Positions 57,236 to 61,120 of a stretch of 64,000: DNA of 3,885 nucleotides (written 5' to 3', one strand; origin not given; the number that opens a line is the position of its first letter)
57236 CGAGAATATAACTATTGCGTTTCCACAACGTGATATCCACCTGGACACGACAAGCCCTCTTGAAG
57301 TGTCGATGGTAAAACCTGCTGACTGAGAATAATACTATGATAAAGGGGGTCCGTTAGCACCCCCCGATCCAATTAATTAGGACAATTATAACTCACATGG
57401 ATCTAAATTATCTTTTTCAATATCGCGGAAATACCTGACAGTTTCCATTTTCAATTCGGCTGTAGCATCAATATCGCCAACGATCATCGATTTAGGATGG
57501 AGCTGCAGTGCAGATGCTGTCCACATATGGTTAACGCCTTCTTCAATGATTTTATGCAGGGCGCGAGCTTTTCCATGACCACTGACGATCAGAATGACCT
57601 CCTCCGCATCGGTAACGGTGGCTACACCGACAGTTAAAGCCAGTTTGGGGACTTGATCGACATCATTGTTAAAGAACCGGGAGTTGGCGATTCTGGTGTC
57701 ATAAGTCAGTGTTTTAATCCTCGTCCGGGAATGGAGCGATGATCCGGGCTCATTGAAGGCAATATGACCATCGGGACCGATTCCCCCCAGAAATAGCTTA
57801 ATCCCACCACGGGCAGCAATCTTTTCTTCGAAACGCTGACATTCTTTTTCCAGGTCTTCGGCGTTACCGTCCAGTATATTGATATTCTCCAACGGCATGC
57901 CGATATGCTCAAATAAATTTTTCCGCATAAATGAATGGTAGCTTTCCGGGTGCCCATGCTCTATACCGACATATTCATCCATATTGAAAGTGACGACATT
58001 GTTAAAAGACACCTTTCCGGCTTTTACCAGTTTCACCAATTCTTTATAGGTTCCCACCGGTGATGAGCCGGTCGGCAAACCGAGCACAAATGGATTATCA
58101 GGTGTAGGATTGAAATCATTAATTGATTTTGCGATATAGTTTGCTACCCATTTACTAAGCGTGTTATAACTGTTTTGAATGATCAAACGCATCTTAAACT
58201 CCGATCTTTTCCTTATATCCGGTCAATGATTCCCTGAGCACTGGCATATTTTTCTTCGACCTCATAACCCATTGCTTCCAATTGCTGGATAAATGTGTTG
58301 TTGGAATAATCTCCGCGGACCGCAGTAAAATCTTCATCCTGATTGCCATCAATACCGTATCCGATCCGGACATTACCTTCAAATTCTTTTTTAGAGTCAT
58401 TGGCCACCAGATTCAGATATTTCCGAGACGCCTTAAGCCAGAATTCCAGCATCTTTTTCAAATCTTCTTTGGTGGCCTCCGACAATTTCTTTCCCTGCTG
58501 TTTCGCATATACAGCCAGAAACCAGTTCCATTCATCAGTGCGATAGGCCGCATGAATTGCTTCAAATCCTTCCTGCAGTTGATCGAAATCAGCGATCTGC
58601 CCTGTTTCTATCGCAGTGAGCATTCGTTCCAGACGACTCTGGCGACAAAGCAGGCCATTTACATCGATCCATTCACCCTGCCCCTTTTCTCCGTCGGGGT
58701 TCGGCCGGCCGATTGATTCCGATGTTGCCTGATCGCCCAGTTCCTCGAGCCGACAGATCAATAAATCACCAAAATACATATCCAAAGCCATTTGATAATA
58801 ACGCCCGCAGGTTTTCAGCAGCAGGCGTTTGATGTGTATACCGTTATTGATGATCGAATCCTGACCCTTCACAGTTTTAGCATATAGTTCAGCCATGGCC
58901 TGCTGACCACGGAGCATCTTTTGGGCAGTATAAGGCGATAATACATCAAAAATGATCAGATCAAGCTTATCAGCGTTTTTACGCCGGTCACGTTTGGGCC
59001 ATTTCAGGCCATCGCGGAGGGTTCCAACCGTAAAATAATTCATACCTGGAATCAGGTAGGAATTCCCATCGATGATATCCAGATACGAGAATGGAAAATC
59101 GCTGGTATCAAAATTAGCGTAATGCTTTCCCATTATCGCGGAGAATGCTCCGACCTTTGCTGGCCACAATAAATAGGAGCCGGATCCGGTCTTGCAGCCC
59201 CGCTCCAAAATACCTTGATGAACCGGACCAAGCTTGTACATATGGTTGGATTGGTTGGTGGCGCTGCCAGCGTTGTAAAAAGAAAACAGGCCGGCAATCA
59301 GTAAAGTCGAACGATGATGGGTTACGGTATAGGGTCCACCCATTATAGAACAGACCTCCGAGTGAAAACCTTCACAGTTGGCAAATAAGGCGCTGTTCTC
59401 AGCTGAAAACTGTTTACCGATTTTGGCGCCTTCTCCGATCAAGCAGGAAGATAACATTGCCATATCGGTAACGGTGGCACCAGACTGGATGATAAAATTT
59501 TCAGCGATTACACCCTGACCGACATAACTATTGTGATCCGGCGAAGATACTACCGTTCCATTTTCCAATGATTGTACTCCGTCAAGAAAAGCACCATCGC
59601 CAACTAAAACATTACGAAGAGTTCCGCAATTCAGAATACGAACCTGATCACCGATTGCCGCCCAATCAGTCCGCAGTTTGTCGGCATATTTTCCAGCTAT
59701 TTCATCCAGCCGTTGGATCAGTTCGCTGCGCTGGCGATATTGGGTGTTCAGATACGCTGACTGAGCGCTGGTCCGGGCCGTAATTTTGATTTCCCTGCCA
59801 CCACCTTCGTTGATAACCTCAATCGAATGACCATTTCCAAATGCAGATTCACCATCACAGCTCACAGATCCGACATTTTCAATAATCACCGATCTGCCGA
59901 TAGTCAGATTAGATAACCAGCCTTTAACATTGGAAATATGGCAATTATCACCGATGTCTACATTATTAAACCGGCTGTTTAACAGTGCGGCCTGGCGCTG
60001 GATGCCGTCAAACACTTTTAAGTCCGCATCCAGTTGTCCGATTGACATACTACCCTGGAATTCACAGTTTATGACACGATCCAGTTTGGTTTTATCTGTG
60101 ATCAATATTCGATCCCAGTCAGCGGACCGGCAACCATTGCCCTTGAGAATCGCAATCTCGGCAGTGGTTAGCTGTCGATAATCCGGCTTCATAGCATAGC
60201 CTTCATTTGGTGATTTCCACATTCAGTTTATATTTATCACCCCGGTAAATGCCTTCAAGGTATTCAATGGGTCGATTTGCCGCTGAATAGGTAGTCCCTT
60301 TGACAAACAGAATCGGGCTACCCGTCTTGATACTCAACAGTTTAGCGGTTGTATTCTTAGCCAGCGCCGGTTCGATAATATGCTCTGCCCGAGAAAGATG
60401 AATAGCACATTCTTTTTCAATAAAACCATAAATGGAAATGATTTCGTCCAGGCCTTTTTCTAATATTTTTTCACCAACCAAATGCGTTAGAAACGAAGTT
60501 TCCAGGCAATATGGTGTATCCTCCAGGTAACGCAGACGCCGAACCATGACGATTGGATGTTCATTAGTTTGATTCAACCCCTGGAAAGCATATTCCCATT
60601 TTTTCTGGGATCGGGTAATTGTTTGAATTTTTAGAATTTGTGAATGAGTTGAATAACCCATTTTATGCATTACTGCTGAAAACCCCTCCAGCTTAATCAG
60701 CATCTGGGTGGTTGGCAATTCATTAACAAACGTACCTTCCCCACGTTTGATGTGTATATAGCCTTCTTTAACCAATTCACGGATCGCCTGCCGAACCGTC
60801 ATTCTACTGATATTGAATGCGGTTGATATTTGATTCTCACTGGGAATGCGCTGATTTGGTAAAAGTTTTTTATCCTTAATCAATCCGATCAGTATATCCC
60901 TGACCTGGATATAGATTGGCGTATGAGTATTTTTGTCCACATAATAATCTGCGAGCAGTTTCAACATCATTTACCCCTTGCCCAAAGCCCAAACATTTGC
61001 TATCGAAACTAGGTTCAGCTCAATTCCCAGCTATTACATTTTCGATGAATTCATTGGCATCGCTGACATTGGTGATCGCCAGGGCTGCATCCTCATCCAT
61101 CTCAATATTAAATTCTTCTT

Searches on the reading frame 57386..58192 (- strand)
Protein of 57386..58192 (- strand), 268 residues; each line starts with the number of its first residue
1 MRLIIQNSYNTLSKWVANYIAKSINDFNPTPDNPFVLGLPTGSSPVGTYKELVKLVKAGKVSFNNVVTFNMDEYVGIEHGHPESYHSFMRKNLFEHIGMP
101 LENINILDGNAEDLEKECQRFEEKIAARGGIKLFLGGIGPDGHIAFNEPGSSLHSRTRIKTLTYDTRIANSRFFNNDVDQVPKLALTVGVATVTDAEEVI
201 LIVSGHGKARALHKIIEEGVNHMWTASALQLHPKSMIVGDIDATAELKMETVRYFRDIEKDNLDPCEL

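Call 4: search_protein_families(library=pfam, proteins=[window:57386-58192:-], max_evalue=0.01)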
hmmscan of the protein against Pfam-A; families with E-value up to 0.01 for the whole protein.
window:57386-58192:- (268 aa): 1 family
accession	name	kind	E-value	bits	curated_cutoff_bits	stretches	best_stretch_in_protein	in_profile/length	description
PF01182.26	Glucosamine_iso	-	3.7e-20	73.2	27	1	11-230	5-217/225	Glucosamine-6-phosphate isomerases/6-phosphogluconolactonase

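Call 5: search_protein_families(library=ncbifam, proteins=[window:57386-58192:-], max_evalue=0.01)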
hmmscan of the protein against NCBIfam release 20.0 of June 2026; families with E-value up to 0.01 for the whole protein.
window:57386-58192:- (268 aa): 8 families
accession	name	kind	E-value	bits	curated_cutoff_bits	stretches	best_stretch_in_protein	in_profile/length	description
TIGR00502.1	nagB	equivalog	3e-122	406.9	236.9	1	1-259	1-259/259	glucosamine-6-phosphate deaminase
NF001685.0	PRK00443.1-5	equivalog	5.2e-118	393.1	513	1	1-263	1-263/266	glucosamine-6-phosphate deaminase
NF001684.0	PRK00443.1-4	subfamily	1.5e-80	270.4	326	1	1-257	1-249/260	glucosamine-6-phosphate deaminase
NF002557.0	PRK02122.1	subfamily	1.6e-65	221.5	384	1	5-248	33-276/653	glucosamine-6-phosphate deaminase-like protein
NF001682.0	PRK00443.1-1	equivalog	1.4e-47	162.3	528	1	21-244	17-231/262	glucosamine-6-phosphate deaminase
NF007291.0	PRK09762.1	equivalog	1.9e-37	129.1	271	1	2-236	5-230/236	galactosamine-6-phosphate isomerase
NF009022.0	PRK12358.1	equivalog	1.2e-31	110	247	1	1-248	1-238/239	glucosamine-6-phosphate deaminase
TIGR01198.1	pgl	equivalog_domain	1.8e-18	67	124.45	1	11-236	7-223/234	6-phosphogluconolactonase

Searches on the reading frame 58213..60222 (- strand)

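Call 9: search_protein_families(library=pfam, proteins=[window:58213-60222:-], max_evalue=0.001)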
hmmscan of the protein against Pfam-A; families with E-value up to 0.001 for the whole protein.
window:58213-60222:- (669 aa): 3 families
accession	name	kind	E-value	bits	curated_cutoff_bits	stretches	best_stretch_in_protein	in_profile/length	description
PF16314.11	DUF4954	-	2.6e-175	583.7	26.2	1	15-446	1-432/433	Domain of unknown function (DUF4954)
PF20683.2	DUF6819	-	5.4e-36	124.3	23.5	1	508-668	10-170/171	Domain of unknown function (DUF6819)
PF25084.1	LbH_EIF2B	-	1.4e-06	28.7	54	1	237-283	16-62/105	EIF2B subunit epsilon LbH domain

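Call 74: search_protein_families(library=ncbifam, proteins=[window:58213-60222:-], max_evalue=0.00001)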
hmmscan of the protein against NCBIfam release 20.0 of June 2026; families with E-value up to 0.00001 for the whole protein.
window:58213-60222:- (669 aa): 0 families

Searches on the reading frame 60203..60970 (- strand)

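Call 9: search_protein_families(library=pfam, proteins=[window:60203-60970:-], max_evalue=0.001)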
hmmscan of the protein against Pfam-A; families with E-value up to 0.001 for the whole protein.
window:60203-60970:- (255 aa): 7 families
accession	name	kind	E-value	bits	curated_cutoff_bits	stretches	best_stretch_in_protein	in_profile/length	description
PF07702.18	UTRA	-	1.8e-27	96.3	23.8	1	104-248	2-141/141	UTRA domain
PF00392.27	GntR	-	1.7e-18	66.5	27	1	20-82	2-64/64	Bacterial regulatory proteins, gntR family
PF15977.11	HTH_46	-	9.7e-07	29.1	29.3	1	20-86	2-67/68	Winged helix-turn-helix DNA binding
PF01325.25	Fe_dep_repress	-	2.1e-05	25.1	26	1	40-76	20-56/60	Iron dependent repressor, N-terminal DNA binding domain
PF13412.12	HTH_24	-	8.3e-05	22.5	21.9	1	46-72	21-47/48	Winged helix-turn-helix DNA-binding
PF02082.26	Rrf2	-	0.00014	22.5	30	1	39-79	20-60/132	Iron-dependent Transcriptional regulator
PF08279.18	HTH_11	-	0.00071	19.8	25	0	46-78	19-52/55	HTH domain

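Call 74: search_protein_families(library=ncbifam, proteins=[window:60203-60970:-], max_evalue=0.00001)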
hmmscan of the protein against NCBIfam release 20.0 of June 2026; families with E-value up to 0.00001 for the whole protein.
window:60203-60970:- (255 aa): 24 families
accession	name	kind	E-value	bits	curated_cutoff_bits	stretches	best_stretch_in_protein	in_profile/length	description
NF041547.1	GntR_LSA1692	equivalog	5.5e-41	140.7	275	1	19-250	2-227/233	GntR family transcriptional regulator, LSA1692 subfamily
TIGR02018.2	his_ut_repres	equivalog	2.5e-34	118.6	220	1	20-251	1-224/226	histidine utilization transcriptional repressor HutC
NF008491.0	PRK11402.1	subfamily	6.6e-34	117.5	269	1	11-251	4-238/243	GntR family transcriptional regulator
NF007292.0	PRK09764.1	equivalog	9.9e-28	96.9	281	1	15-250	2-231/240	GntR family transcriptional regulator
TIGR02325.1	C_P_lyase_phnF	equivalog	2.7e-27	95.9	156.8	1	13-252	3-237/238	phosphonate metabolism transcriptional regulator PhnF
TIGR02404.1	trehalos_R_Bsub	equivalog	1.3e-26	93.7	211.95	1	27-248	9-226/233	trehalose operon repressor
NF052441.1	TransRegRv0792c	equivalog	4.7e-25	88.3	400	1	16-253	14-246/260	Rv0792c family HTH-type transcriptional regulator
TIGR03337.1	phnR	equivalog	1.5e-21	77.2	296.75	1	20-251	3-228/231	phosphonate utilization transcriptional regulator PhnR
NF011575.0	PRK14999.1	equivalog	5.6e-20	71.7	424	1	14-251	8-237/241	histidine utilization repressor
NF007486.0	PRK10079.1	equivalog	2e-16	60.4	363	1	41-252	34-240/241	phosphonate metabolism transcriptional regulator PhnF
NF052281.1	rhizopine_MocR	equivalog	5.8e-15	54.9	650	1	10-146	10-144/479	rhizopine catabolism transcriptional regulator MocR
NF052282.1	PLP_TF_PdxR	equivalog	1.9e-14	53.6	320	1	18-93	1-76/448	MocR-like pyridoxine biosynthesis transcription factor PdxR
NF052290.2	MocR_like_YczR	exception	5.5e-12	45.1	487.4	1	13-87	13-87/458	MocR-like transcription factor YczR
NF007741.0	PRK10421.1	equivalog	2.2e-11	43.6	311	1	22-86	11-75/262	transcriptional regulator LldR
NF052286.1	ecto_TF_EhuR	exception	5.8e-10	38.3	480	1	13-89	6-82/458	MocR-like ectoine utilization transcription factor EhuR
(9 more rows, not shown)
